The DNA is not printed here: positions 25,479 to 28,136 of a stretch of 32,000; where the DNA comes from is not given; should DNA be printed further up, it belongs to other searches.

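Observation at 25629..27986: Large subunit carries the form-I (Mo-Cu) CO dehydrogenase loop AYRCSFR within a full coxMSL-DE-type cluster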

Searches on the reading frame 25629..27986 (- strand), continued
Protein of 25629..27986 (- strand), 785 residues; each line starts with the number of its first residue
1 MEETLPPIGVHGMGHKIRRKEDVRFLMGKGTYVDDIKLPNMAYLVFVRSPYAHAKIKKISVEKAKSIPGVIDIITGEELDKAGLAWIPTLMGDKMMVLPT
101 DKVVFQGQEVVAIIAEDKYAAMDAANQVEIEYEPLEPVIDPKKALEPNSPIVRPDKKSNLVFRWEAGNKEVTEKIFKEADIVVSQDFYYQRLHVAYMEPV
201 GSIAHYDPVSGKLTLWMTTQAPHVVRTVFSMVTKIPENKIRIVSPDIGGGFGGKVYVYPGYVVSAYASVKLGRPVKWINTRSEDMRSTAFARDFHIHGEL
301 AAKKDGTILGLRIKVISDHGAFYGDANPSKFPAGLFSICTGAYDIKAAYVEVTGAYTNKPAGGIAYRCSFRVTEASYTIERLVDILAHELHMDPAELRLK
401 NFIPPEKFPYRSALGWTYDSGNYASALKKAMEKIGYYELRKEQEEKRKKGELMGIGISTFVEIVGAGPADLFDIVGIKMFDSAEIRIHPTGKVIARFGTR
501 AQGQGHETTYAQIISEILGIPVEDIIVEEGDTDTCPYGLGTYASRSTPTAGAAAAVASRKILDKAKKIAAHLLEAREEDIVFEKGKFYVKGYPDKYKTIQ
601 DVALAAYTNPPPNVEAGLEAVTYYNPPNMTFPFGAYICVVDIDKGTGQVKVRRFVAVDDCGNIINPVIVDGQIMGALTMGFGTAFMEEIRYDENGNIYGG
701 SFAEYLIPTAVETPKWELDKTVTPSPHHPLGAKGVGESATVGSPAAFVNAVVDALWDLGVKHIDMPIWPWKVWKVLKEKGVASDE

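Call 13: list_cluster_members(proteins=[window:25629-27986:-, window:28472-29350:-, window:29420-30307:-, window:24680-25555:-, window:23686-24729:-, window:17194-19260:+, P0001, P0002, P0004, window:15048-16205:-])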
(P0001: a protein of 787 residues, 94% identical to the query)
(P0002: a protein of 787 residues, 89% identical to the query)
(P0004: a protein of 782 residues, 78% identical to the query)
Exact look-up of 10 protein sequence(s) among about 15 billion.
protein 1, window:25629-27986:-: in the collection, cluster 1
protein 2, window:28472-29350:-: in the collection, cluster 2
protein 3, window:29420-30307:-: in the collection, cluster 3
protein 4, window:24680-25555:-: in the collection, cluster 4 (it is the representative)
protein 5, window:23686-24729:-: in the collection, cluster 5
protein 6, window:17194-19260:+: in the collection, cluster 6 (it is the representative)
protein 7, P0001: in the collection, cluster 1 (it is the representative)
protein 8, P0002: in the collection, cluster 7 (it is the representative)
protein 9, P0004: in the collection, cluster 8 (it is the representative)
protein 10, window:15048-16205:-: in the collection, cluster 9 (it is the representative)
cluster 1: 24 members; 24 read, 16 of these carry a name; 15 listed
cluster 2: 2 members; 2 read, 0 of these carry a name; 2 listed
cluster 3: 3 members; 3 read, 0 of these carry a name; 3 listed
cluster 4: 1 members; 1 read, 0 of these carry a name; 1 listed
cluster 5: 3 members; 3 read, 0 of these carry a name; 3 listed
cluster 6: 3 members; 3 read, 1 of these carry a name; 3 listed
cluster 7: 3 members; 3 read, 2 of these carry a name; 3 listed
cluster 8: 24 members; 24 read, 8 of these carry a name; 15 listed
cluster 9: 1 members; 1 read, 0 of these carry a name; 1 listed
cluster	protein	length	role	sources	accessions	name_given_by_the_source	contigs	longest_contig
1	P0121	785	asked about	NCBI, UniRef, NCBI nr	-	-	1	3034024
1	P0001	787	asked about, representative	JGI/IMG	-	carbon-monoxide dehydrogenase large subunit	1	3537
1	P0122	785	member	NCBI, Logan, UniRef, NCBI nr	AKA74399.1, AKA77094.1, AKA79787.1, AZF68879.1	carbon-monoxide dehydrogenase large subunit [Saccharolobus solfataricus] | Carbon-monoxide dehydrogenase large subunit n=2 Tax=Saccharolobus solfataricus TaxID=2287 ... | aerobic carbon-monoxide dehydrogenase large subunit [Saccharolobus solfataricus]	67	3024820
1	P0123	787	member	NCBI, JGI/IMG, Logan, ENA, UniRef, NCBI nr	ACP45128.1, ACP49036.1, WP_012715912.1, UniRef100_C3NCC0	carbon-monoxide dehydrogenase, large subunit [Sulfolobus islandicus Y.G.57.14] | carbon-monoxide dehydrogenase large subunit | Carbon-monoxide dehydrogenase, large subunit n=2 Tax=Saccharolobus islandicus TaxID=43080 ...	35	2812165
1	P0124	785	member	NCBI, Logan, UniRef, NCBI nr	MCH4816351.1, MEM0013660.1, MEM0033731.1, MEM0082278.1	MAG: aerobic carbon-monoxide dehydrogenase large subunit [Saccharolobus sp.] | Aerobic carbon monoxide dehydrogenase (Quinone), large chain n=2 Tax=Saccharolobus ... | aerobic carbon-monoxide dehydrogenase large subunit [Saccharolobus shibatae]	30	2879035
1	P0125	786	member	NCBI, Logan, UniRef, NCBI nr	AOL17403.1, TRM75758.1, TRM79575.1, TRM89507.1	carbon-monoxide dehydrogenase large subunit [Sulfolobus sp. A20] | aerobic carbon-monoxide dehydrogenase large subunit n=1 Tax=Sulfolobaceae TaxID=118883 ... | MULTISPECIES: aerobic carbon-monoxide dehydrogenase large subunit [unclassified ...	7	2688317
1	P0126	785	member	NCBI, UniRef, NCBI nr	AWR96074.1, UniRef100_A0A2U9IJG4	carbon-monoxide dehydrogenase large subunit [Acidianus brierleyi] | Carbon-monoxide dehydrogenase large subunit n=1 Tax=Acidianus brierleyi TaxID=41673 ...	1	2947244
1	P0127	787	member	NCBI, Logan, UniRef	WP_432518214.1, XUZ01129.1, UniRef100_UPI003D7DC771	aerobic carbon-monoxide dehydrogenase large subunit [Saccharolobus islandicus] | aerobic carbon-monoxide dehydrogenase large subunit n=1 Tax=Saccharolobus islandicus ...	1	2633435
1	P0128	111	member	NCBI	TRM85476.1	carbon monoxide dehydrogenase, partial [Sulfolobus sp. F3]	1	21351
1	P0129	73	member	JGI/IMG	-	carbon monoxide dehydrogenase, large subunit apoprotein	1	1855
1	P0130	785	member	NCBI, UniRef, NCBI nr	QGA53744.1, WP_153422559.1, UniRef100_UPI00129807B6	carbon-monoxide dehydrogenase large subunit [Sulfolobus sp. E5-1-F] | aerobic carbon-monoxide dehydrogenase large subunit n=1 Tax=Saccharolobus sp. E5-1-F ... | aerobic carbon-monoxide dehydrogenase large subunit [Sulfolobus sp. E5-1-F]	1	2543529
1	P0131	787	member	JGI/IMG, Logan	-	carbon-monoxide dehydrogenase large subunit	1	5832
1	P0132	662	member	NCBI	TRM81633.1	carbon-monoxide dehydrogenase large subunit, partial [Sulfolobus sp. D5]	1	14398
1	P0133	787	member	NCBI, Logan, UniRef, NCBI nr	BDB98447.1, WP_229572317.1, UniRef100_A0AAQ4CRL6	aerobic carbon-monoxide dehydrogenase large subunit [Saccharolobus caldissimus] | Carbon-monoxide dehydrogenase large subunit n=1 Tax=Saccharolobus caldissimus ...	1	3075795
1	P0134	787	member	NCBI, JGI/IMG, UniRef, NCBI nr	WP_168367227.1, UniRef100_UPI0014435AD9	aerobic carbon-monoxide dehydrogenase large subunit [Acidianus brierleyi] | aerobic carbon-monoxide dehydrogenase large subunit n=1 Tax=Acidianus brierleyi ...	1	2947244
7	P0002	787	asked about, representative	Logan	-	-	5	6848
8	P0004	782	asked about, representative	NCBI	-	-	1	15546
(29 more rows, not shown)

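Call 30: search_protein_representatives(protein=window:25629-27986:-)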
Query: 785 residues. Proteins with E-value up to 0.001 (for the whole library): 58238; up to 1e-10: 28101; up to 1e-30: 6999. The best 150 are listed.
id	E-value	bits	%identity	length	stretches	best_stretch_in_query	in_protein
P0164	0.0e+00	1036.9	59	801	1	11-781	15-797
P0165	1.7e-198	678.0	44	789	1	13-778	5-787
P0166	3.1e-195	667.2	44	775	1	7-778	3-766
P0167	7.6e-195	665.9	42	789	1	13-778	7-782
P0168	5.4e-191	653.2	42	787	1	2-778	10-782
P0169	4.1e-187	640.3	41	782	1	13-777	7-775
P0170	1.2e-185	635.5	41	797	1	13-777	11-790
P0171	2.2e-183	628.0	41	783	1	13-782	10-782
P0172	1.9e-181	621.6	41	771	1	11-779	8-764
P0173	2.1e-181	621.5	42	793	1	12-777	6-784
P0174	6.2e-179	613.3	44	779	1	13-778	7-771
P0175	9.0e-178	609.4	41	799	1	13-778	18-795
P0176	3.4e-177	607.5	43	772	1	13-778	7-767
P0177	2.0e-176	605.0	42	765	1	13-777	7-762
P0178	2.7e-175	601.2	40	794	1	13-781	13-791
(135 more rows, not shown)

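Call 38: find_encoding_contigs(protein=P0004, flank=8000, max_places=1)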
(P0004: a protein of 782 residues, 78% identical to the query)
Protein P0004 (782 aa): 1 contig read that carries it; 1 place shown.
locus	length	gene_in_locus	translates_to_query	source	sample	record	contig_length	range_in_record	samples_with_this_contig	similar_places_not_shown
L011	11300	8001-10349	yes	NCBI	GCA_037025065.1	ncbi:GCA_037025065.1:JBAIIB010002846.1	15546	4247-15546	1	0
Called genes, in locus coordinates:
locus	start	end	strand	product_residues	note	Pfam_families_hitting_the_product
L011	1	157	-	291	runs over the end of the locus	PF16881:LIAS_N (weak), PF04055:Radical_SAM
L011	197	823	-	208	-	PF00702:Hydrolase, PF12710:HAD (weak), PF13419:HAD_2, PF13242:Hydrolase_like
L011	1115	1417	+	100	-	PF01918:Alba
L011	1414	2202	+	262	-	-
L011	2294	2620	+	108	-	-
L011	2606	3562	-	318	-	PF02649:GCHY-1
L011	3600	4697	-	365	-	PF07318:DUF1464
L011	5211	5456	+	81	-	-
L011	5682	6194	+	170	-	-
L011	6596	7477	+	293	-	PF00941:FAD_binding_5, PF03450:CO_deh_flav_C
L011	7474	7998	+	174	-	PF00111:Fer2 (weak), PF01799:Fer2_2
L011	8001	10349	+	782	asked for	PF01315:Ald_Xan_dh_C, PF02738:MoCoBD_1, PF20256:MoCoBD_2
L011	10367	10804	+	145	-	PF06240:COXG, PF10604:Polyketide_cyc2 (weak)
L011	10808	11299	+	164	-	?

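Call 39: find_encoding_contigs(protein=P0017, flank=8000, max_places=1)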
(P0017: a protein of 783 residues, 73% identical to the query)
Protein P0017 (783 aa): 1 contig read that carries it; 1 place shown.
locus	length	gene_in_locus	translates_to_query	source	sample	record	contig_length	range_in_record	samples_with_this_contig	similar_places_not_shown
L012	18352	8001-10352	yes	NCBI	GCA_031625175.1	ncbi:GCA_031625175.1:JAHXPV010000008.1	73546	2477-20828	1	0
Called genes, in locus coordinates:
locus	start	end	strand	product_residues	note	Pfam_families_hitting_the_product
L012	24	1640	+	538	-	PF02310:B12-binding, PF04055:Radical_SAM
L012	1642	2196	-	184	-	PF06475:Glycolipid_bind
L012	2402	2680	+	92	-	-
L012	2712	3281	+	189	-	PF06197:DUF998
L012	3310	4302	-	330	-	PF02625:XdhC_CoxI, PF13478:XdhC_C, PF04945:YHS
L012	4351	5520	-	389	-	PF05762:VWA_CoxE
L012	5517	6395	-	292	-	PF13191:AAA_16 (faint), PF13401:AAA_22 (weak), PF00004:AAA, PF07726:AAA_3 (faint), PF07728:AAA_5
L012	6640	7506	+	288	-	PF00941:FAD_binding_5, PF03450:CO_deh_flav_C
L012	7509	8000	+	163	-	PF00111:Fer2 (weak), PF01799:Fer2_2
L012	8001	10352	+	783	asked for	PF01315:Ald_Xan_dh_C, PF02738:MoCoBD_1, PF20256:MoCoBD_2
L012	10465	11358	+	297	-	PF00892:EamA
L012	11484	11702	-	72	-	-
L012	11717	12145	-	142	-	-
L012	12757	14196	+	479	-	PF13520:AA_permease_2, PF00324:AA_permease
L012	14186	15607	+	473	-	PF07969:Amidohydro_3, PF01979:Amidohydro_1 (weak)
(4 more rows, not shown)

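Call 40: find_encoding_contigs(protein=P0029, flank=8000, max_places=1)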
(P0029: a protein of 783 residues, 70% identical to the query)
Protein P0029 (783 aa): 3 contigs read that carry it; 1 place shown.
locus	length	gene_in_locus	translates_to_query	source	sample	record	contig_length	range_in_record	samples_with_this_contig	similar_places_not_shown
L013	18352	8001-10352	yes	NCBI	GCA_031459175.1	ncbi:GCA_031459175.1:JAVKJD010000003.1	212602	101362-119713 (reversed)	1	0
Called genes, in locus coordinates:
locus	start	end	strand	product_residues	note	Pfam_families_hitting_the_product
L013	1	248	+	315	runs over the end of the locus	PF00696:AA_kinase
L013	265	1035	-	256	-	PF00528:BPD_transp_1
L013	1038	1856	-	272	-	PF00005:ABC_tran, PF13191:AAA_16 (faint), PF13304:AAA_21 (faint)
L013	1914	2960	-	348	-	PF13379:NMT1_2 (faint), PF09084:NMT1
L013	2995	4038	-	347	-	PF09084:NMT1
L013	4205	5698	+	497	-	PF00171:Aldedh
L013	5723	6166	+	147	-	PF06240:COXG, PF10604:Polyketide_cyc2 (weak), PF10698:DUF2505 (faint), PF11485:STK_08120-like (weak)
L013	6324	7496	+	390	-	PF09339:HTH_IclR, PF00941:FAD_binding_5, PF03450:CO_deh_flav_C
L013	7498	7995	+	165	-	PF00111:Fer2 (weak), PF01799:Fer2_2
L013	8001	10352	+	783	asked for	PF01315:Ald_Xan_dh_C, PF02738:MoCoBD_1, PF20256:MoCoBD_2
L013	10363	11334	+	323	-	PF02625:XdhC_CoxI, PF13478:XdhC_C, PF04945:YHS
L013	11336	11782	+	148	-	PF10604:Polyketide_cyc2, PF06240:COXG, PF03364:Polyketide_cyc (weak), PF08327:AHSA1 (weak)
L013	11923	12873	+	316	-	PF13191:AAA_16 (weak), PF00004:AAA, PF07724:AAA_2 (faint), PF07726:AAA_3 (faint), PF07728:AAA_5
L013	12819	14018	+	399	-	PF05762:VWA_CoxE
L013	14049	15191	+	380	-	PF02625:XdhC_CoxI, PF13478:XdhC_C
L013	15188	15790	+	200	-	PF01128:IspD, PF12804:NTP_transf_3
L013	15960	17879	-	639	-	PF00395:SLH, PF05036:SPOR, PF09992:NAGPA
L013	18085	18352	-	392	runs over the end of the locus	PF02771:Acyl-CoA_dh_N, PF02770:Acyl-CoA_dh_M, PF00441:Acyl-CoA_dh_1, PF08028:Acyl-CoA_dh_2 (weak)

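Call 49: search_protein_families(library=pfam, proteins=[L013:5723-6166:+, L011:10367-10804:+], max_evalue=10)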
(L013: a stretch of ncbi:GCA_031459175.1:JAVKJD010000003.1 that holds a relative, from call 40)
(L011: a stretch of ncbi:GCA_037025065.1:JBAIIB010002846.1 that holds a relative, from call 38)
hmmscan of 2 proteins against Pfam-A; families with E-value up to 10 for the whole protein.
L013:5723-6166:+ (147 aa): 5 families
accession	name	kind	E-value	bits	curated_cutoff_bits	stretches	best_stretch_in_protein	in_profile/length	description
PF06240.19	COXG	-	6.6e-23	81.4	22.2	1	6-143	2-139/140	Carbon monoxide dehydrogenase subunit G (CoxG)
PF10604.15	Polyketide_cyc2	-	2e-07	31.8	27.4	1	2-141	3-139/142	Polyketide cyclase / dehydrase and lipid transport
PF10698.15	DUF2505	-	1.8e-05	25.4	26.9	2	73-113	89-127/158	Protein of unknown function (DUF2505)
PF03364.25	Polyketide_cyc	-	0.0034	18.1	23.4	1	9-77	1-69/126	Polyketide cyclase / dehydrase and lipid transport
PF08327.17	AHSA1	-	0.0061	17.2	22.1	1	11-108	2-96/125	Activator of Hsp90 ATPase homolog 1-like protein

L011:10367-10804:+ (145 aa): 4 families
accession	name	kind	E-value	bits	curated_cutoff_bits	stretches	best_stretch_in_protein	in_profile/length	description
PF06240.19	COXG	-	8.6e-29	100.5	22.2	1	5-144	1-139/140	Carbon monoxide dehydrogenase subunit G (CoxG)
PF10604.15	Polyketide_cyc2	-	6.9e-07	30.1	27.4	1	2-142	3-139/142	Polyketide cyclase / dehydrase and lipid transport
PF03364.25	Polyketide_cyc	-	0.013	16.1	23.4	1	14-72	6-63/126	Polyketide cyclase / dehydrase and lipid transport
PF22436.1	PilE_C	-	0.16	12.6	27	1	54-92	20-58/111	PilE, C-terminal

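Call 57: find_encoding_contigs(protein=P0123, flank=10000, max_places=1)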
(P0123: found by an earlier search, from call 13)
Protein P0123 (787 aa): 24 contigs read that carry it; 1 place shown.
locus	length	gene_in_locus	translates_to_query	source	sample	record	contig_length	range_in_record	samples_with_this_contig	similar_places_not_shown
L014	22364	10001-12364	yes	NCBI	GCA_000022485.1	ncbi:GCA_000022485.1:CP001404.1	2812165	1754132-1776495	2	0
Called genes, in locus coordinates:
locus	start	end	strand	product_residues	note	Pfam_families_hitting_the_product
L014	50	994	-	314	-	PF27338:CbsB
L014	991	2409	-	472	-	PF09459:EB_dh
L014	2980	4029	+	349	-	PF14210:DUF4322, PF01609:DDE_Tnp_1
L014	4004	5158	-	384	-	PF27234:MJ0013, PF07282:Cas12f1-like_TNB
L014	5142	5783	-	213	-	PF00376:MerR (weak), PF12728:HTH_17, PF00239:Resolvase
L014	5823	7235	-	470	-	PF00702:Hydrolase, PF13246:Cation_ATPase (faint), PF08282:Hydrolase_3 (faint)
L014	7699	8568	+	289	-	PF02625:XdhC_CoxI, PF13478:XdhC_C, PF04945:YHS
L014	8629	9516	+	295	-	PF00941:FAD_binding_5, PF03450:CO_deh_flav_C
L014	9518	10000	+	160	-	PF00111:Fer2 (faint), PF01799:Fer2_2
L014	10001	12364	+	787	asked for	PF01315:Ald_Xan_dh_C, PF02738:MoCoBD_1, PF20256:MoCoBD_2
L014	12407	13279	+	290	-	PF05496:RuvB_N (faint), PF01637:ATPase_2 (faint), PF00004:AAA, PF07724:AAA_2 (weak), PF07726:AAA_3 (faint), PF07728:AAA_5, PF13401:AAA_22 (faint)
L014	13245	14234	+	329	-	PF05762:VWA_CoxE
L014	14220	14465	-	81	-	PF01206:TusA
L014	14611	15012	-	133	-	-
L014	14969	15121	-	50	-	-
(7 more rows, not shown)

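Call 58: find_encoding_contigs(protein=P0126, flank=10000, max_places=1)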
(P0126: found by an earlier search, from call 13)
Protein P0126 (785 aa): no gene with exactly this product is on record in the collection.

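Call 59: find_encoding_contigs(protein=P0134, flank=10000, max_places=1)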
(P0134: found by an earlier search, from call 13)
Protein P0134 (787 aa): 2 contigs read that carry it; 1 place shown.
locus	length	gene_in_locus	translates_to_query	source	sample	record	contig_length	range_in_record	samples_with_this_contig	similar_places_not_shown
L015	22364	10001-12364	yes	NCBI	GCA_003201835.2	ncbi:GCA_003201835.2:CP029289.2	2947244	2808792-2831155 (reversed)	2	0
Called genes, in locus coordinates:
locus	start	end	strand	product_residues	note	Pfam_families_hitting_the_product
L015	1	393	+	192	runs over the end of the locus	PF01558:POR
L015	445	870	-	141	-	-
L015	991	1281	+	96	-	PF08734:GYD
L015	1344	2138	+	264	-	-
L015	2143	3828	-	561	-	PF00355:Rieske, PF13806:Rieske_2 (weak), PF22543:Rieske_4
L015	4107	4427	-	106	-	PF11494:Ta0938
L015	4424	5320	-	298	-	PF16293:zf-C2H2_9, PF03070:TENA_THI-4, PF14518:Haem_oxygenas_2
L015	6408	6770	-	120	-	-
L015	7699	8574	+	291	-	PF02625:XdhC_CoxI, PF13478:XdhC_C, PF04945:YHS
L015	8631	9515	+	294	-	PF00941:FAD_binding_5, PF03450:CO_deh_flav_C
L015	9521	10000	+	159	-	PF00111:Fer2 (faint), PF13085:Fer2_3 (faint), PF01799:Fer2_2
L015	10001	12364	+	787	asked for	PF01315:Ald_Xan_dh_C, PF02738:MoCoBD_1, PF20256:MoCoBD_2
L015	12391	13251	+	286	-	PF01637:ATPase_2 (weak), PF05496:RuvB_N (faint), PF07724:AAA_2, PF07726:AAA_3 (faint), PF07728:AAA_5, PF13401:AAA_22 (weak), PF00004:AAA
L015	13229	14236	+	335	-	PF05762:VWA_CoxE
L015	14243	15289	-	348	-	PF00465:Fe-ADH, PF13685:Fe-ADH_2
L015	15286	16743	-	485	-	PF00324:AA_permease, PF13520:AA_permease_2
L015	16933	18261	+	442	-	PF00202:Aminotran_3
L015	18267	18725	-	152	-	PF13404:HTH_AsnC-type, PF13412:HTH_24, PF01037:AsnC_trans_reg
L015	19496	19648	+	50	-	-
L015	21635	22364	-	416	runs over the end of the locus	PF02746:MR_MLE_N, PF13378:MR_MLE_C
